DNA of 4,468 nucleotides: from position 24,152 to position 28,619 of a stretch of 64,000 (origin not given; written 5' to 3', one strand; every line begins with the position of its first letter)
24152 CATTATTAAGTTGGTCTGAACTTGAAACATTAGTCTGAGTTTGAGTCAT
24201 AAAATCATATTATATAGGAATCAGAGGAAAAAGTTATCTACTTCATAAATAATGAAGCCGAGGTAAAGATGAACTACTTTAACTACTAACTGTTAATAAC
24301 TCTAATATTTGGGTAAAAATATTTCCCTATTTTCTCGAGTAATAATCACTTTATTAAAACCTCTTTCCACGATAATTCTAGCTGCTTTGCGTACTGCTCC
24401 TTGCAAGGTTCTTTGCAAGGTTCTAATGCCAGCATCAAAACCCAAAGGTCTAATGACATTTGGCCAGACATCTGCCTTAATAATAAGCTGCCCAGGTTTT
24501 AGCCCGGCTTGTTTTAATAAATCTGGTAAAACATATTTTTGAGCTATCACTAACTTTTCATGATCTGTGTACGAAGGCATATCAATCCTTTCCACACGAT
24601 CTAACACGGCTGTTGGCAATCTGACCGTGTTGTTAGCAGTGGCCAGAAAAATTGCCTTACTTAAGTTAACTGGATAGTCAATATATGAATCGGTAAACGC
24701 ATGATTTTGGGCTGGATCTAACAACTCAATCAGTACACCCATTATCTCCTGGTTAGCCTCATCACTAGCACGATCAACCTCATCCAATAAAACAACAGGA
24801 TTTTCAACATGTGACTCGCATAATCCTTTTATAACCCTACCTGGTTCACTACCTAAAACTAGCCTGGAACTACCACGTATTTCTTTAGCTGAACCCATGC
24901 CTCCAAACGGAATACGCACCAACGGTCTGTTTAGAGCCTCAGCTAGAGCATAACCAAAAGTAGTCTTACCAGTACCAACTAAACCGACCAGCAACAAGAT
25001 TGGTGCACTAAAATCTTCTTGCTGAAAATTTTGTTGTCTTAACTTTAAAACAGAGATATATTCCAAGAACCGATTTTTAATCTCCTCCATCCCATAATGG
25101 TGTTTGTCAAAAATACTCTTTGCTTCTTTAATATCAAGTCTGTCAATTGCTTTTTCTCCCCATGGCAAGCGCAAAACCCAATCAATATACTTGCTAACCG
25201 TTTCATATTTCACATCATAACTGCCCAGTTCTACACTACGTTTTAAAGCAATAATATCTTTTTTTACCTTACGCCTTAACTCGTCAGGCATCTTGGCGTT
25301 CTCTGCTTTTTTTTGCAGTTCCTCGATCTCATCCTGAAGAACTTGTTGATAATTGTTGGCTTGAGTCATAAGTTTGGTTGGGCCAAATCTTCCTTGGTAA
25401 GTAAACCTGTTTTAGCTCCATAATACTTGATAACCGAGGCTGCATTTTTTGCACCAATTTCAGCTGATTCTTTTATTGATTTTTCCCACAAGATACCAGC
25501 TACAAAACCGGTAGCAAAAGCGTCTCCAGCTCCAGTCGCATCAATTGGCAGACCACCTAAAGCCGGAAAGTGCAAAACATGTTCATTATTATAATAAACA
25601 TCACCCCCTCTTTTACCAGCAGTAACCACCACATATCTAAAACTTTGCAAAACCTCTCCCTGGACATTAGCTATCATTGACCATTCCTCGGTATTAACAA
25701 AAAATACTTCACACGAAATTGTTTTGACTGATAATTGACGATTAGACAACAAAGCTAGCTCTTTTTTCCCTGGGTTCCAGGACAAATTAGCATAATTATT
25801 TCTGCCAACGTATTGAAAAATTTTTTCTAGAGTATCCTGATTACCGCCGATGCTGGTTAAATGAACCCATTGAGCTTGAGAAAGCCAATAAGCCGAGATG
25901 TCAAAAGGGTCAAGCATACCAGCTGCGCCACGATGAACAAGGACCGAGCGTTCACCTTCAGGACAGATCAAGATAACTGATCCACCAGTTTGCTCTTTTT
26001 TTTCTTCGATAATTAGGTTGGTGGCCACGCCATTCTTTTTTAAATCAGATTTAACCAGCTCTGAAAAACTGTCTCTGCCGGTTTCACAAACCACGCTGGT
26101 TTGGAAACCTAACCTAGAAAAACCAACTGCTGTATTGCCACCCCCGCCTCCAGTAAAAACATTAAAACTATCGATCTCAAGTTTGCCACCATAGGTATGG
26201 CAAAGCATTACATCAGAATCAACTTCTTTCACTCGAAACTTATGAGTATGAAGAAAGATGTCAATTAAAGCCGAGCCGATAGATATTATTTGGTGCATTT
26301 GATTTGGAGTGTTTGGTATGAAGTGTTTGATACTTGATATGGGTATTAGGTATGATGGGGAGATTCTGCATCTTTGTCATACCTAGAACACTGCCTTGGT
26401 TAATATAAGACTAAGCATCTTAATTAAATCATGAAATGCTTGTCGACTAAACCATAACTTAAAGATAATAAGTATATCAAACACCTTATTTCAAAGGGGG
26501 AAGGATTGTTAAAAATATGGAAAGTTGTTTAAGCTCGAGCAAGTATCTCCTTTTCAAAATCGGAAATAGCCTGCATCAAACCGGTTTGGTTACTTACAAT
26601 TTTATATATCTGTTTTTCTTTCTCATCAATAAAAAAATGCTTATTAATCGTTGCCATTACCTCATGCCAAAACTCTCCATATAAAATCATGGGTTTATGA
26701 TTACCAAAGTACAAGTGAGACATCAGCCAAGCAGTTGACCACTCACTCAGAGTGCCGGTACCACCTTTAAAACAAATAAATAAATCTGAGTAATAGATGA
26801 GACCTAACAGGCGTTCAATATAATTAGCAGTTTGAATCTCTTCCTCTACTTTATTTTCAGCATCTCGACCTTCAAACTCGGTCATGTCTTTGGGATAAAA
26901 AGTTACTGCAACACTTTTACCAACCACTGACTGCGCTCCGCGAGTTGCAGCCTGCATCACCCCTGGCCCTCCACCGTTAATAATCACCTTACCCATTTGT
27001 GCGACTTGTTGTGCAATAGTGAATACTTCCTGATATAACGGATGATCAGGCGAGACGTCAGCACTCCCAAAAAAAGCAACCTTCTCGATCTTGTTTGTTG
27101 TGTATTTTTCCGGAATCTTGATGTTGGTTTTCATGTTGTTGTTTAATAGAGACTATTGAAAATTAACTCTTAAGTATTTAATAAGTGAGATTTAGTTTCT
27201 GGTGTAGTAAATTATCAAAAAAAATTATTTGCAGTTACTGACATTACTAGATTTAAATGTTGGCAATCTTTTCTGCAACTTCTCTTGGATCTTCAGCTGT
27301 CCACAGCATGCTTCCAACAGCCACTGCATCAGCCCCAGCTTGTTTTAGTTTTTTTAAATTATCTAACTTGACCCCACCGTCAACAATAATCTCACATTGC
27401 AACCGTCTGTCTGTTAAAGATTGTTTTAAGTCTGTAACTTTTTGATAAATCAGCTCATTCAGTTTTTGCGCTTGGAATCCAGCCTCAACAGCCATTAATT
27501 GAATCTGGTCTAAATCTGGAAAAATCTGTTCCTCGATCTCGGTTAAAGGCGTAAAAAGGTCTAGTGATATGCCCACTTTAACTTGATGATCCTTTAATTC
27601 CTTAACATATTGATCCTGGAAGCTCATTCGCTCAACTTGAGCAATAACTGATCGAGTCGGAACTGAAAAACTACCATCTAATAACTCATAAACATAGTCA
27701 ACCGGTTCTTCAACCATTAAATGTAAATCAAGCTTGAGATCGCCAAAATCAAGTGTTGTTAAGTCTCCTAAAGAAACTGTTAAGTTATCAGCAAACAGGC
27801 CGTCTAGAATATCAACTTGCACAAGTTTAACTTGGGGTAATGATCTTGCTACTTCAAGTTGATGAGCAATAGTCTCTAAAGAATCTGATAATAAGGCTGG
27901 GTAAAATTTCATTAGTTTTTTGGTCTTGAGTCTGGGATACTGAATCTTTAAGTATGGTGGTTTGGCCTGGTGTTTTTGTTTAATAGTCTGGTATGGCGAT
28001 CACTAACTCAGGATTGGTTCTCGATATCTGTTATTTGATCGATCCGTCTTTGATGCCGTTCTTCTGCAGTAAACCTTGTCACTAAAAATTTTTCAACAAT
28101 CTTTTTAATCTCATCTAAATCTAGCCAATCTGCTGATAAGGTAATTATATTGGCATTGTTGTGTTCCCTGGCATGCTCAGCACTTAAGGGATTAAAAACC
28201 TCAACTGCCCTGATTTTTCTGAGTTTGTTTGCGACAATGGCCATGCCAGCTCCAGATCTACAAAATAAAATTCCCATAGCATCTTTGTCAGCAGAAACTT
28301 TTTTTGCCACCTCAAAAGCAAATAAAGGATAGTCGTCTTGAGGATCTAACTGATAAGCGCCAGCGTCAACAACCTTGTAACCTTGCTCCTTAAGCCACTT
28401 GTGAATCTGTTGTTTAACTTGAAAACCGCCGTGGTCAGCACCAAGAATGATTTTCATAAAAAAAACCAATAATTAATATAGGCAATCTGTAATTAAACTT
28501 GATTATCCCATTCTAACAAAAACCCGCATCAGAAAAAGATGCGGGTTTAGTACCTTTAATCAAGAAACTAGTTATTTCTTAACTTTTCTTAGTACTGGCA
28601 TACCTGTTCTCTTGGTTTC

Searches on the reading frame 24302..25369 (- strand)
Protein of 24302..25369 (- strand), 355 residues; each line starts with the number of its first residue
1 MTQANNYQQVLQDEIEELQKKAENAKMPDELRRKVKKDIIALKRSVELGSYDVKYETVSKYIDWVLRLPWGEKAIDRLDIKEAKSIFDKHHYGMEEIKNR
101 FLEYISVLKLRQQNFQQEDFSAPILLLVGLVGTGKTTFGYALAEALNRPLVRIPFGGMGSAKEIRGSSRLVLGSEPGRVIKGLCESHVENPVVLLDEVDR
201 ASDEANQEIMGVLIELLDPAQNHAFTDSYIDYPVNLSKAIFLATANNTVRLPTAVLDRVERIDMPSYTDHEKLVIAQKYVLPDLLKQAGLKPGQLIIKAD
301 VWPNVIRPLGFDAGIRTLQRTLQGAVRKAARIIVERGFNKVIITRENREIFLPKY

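Call 30: search_protein_families(library=pfam, proteins=[window:24302-25369:-], max_evalue=0.00001)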
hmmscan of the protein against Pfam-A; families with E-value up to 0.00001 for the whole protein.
window:24302-25369:- (355 aa): 3 families
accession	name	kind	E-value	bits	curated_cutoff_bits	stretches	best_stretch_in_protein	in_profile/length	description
PF00004.35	AAA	-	1.2e-15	58.5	21.2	1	125-262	1-126/131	ATPase family associated with various cellular activities (AAA)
PF22667.2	Lon_lid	-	2e-07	31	27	1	286-337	1-52/57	Lon protease AAA+ ATPase lid domain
PF07728.20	AAA_5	-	2.6e-07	31.2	22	1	125-247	2-123/139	AAA domain (dynein-related subfamily)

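Call 47: search_protein_families(library=ncbifam, proteins=[window:24302-25369:-], max_evalue=0.0001)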
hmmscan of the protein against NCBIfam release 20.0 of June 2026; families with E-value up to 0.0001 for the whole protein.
window:24302-25369:- (355 aa): 5 families
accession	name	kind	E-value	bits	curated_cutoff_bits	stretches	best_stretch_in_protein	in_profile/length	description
TIGR00763.1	lon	equivalog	1.2e-91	308.4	608.05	1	12-339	251-570/795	endopeptidase La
NF008053.0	PRK10787.1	equivalog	3.3e-68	230.5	891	1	12-352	248-579/784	endopeptidase La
NF003229.0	PRK04195.1-5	equivalog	5e-07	28.8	280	1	95-221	23-135/413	replication factor C large subunit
TIGR03345.1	VI_ClpV1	equivalog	1.4e-05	23.5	884.95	1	14-205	489-684/852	type VI secretion system ATPase TssH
TIGR02639.1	ClpA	equivalog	2e-05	23.1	993.15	1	79-221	447-584/734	ATP-dependent Clp protease ATP-binding subunit ClpA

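Call 65: find_homologous_proteins(query=window:24302-25369:-, max_evalue=1e-20)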
Query window:24302-25369:- (355 aa): 2702 proteins with E <= 1e-20 among 8000 candidates; the best 120 are listed.
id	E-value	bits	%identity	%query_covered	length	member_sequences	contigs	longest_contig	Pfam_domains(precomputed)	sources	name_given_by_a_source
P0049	7.7e-230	780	100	100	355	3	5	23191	PF00004.36,PF22667.3,PF07728.21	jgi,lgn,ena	-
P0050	5.2e-210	715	90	100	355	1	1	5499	PF00004.36,PF22667.3,PF07728.21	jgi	jgi:ATP-dependent Lon protease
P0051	1.8e-203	693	87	100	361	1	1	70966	PF00004.36,PF13401.13,PF22667.3,PF07728.21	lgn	-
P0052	1.8e-201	687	86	100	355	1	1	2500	PF00004.36,PF13401.13,PF22667.3,PF07728.21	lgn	-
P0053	6.7e-190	648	80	99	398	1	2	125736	PF00004.36,PF22667.3,PF07728.21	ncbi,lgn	-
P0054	6.9e-183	625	77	99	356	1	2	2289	PF07724.21,PF00004.36,PF13401.13,PF22667.3,PF07728.21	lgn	-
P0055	3.8e-181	620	75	100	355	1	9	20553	PF07724.21,PF00004.36,PF13401.13,PF22667.3,PF07728.21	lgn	-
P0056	2.8e-178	610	76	99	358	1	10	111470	PF07724.21,PF00004.36,PF22667.3,PF07728.21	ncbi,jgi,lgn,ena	jgi:ATP-dependent Lon protease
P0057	9.1e-177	605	75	99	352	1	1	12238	PF07724.21,PF00004.36,PF13401.13,PF22667.3,PF07728.21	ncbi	-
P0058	9.8e-177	605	74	100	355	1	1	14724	PF07724.21,PF00004.36,PF13401.13,PF22667.3,PF07728.21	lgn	-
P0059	3.1e-176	604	73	100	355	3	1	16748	PF07724.21,PF00004.36,PF13401.13,PF22667.3,PF07728.21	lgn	-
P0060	1.4e-175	601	73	100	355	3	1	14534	PF00004.36,PF13401.13,PF22667.3,PF07728.21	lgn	-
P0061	1.0e-174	599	73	100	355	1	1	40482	PF07724.21,PF00004.36,PF13401.13,PF22667.3,PF07728.21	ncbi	-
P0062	1.1e-174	599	73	100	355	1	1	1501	PF07724.21,PF00004.36,PF13401.13,PF22667.3,PF07728.21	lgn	-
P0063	2.9e-174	597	73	100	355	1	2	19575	PF07724.21,PF00004.36,PF13401.13,PF22667.3,PF07728.21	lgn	-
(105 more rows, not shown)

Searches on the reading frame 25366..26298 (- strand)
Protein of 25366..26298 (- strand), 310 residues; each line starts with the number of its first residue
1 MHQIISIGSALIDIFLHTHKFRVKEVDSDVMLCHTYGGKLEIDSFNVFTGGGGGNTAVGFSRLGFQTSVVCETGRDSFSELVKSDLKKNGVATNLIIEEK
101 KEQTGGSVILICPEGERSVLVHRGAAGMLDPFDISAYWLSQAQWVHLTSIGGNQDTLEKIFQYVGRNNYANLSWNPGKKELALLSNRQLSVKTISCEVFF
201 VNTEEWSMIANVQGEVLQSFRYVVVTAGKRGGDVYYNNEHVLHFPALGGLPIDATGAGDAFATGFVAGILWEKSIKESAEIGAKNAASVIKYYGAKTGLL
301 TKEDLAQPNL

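Call 30: search_protein_families(library=pfam, proteins=[window:25366-26298:-], max_evalue=0.00001)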
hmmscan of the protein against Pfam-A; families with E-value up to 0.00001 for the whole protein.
window:25366-26298:- (310 aa): 1 family
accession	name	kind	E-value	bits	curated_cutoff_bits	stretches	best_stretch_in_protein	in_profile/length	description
PF00294.29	PfkB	-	5.4e-38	131.5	25.8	1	1-299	1-299/302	pfkB family carbohydrate kinase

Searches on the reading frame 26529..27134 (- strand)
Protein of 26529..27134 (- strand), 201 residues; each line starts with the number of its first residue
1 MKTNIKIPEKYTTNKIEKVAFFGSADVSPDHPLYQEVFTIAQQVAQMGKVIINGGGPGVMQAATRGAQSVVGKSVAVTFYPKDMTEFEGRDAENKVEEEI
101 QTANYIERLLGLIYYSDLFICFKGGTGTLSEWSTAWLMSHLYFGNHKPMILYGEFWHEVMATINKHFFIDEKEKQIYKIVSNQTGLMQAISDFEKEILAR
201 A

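Call 46: search_protein_families(library=pfam, proteins=[window:26529-27134:-], max_evalue=0.0001)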
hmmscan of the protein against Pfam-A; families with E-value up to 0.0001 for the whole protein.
window:26529-27134:- (201 aa): 2 families
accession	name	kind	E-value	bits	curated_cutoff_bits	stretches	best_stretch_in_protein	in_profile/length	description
PF18306.6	LDcluster4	-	2.4e-14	53.7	26.3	1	19-140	4-118/151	SLOG cluster4 family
PF03641.19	Lysine_decarbox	-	3.4e-11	43.9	27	1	60-189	1-130/131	Possible lysine decarboxylase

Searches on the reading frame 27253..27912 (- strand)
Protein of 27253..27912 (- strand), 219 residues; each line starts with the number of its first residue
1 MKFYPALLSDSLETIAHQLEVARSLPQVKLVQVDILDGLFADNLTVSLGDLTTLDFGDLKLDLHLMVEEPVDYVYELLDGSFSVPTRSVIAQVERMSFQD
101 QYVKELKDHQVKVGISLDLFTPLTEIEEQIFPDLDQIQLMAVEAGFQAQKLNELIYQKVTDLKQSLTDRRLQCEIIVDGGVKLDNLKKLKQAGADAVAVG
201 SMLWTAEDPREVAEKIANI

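Call 46: search_protein_families(library=pfam, proteins=[window:27253-27912:-], max_evalue=0.0001)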
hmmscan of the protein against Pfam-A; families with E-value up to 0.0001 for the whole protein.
window:27253-27912:- (219 aa): 1 family
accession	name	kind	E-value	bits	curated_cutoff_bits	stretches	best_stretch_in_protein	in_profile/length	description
PF00834.25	Ribul_P_3_epim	-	3.7e-33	115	21.1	1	5-203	4-197/198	Ribulose-phosphate 3 epimerase family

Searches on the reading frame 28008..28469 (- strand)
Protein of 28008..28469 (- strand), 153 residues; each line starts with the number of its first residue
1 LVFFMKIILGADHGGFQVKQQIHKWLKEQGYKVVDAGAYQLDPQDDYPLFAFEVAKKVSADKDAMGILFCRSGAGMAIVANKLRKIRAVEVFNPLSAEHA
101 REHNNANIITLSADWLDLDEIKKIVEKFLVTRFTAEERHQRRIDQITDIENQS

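Call 46: search_protein_families(library=pfam, proteins=[window:28008-28469:-], max_evalue=0.0001)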
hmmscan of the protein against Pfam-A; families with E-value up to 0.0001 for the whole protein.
window:28008-28469:- (153 aa): 1 family
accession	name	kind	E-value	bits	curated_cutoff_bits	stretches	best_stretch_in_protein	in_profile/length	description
PF02502.23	LacAB_rpiB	-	3.8e-47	160.1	24.7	1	7-146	1-138/138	Ribose/Galactose Isomerase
